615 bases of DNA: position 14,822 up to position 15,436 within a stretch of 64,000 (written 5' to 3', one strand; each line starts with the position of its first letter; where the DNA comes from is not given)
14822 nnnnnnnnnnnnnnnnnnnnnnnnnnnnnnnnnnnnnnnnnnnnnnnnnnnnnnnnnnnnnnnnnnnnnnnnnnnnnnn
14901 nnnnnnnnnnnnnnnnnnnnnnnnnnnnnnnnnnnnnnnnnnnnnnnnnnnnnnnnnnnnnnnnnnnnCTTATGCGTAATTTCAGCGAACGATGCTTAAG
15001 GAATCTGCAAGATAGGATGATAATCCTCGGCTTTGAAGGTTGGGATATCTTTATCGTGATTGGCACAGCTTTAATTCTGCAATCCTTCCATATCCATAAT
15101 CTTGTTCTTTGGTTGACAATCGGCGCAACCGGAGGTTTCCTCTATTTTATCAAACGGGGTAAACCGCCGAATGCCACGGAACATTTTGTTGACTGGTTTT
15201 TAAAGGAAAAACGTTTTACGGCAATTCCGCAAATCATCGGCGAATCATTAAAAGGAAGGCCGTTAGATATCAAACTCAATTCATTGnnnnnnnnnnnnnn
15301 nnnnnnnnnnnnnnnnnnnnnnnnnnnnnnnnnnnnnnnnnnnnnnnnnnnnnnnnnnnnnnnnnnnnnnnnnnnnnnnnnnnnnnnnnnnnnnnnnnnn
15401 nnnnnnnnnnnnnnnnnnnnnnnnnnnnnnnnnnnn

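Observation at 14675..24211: Streamlined T4SS: VirB3::VirB4 fusion, VirB2/5/6/8/9/10-like genes and VirD4, but no VirB11 or VirB1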

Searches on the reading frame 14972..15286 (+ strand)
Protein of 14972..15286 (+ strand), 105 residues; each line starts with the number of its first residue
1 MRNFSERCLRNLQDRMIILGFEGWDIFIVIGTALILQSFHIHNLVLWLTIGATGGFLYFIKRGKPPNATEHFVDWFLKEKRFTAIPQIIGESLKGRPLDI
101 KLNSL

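Call 46: search_protein_families(library=pfam, alignment_id=A4, max_evalue=1)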
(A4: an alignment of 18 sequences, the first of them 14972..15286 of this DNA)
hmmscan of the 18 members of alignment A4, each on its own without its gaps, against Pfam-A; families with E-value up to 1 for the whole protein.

A. member 1, window:14972-15286:+ (105 aa): 2 families
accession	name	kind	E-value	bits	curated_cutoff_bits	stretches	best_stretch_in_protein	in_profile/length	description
PF11990.13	DUF3487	-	0.039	14.2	27.8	1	25-82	40-96/114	Protein of unknown function (DUF3487)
PF07178.16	TraL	-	0.089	13.5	24.4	1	11-86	6-82/90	TraL protein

B. families by the number of members that match (of 18 scanned): 10 families
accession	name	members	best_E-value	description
PF07178.16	TraL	17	1.3e-06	TraL protein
PF11990.13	DUF3487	14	0.00023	Protein of unknown function (DUF3487)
PF04418.17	DUF543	2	0.011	Domain of unknown function (DUF543)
PF00487.30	FA_desaturase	1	0.034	Fatty acid desaturase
PF11752.14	DUF3309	1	0.035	Protein of unknown function (DUF3309)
PF14898.11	DUF4491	1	0.047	Domain of unknown function (DUF4491)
PF12648.12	TcpE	1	0.086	TcpE family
PF08370.16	PDR_assoc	1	0.09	Plant PDR ABC transporter associated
PF11465.14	Receptor_2B4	1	0.19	Natural killer cell receptor 2B4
PF13630.11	SdpI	1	0.73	SdpI/YfhL protein family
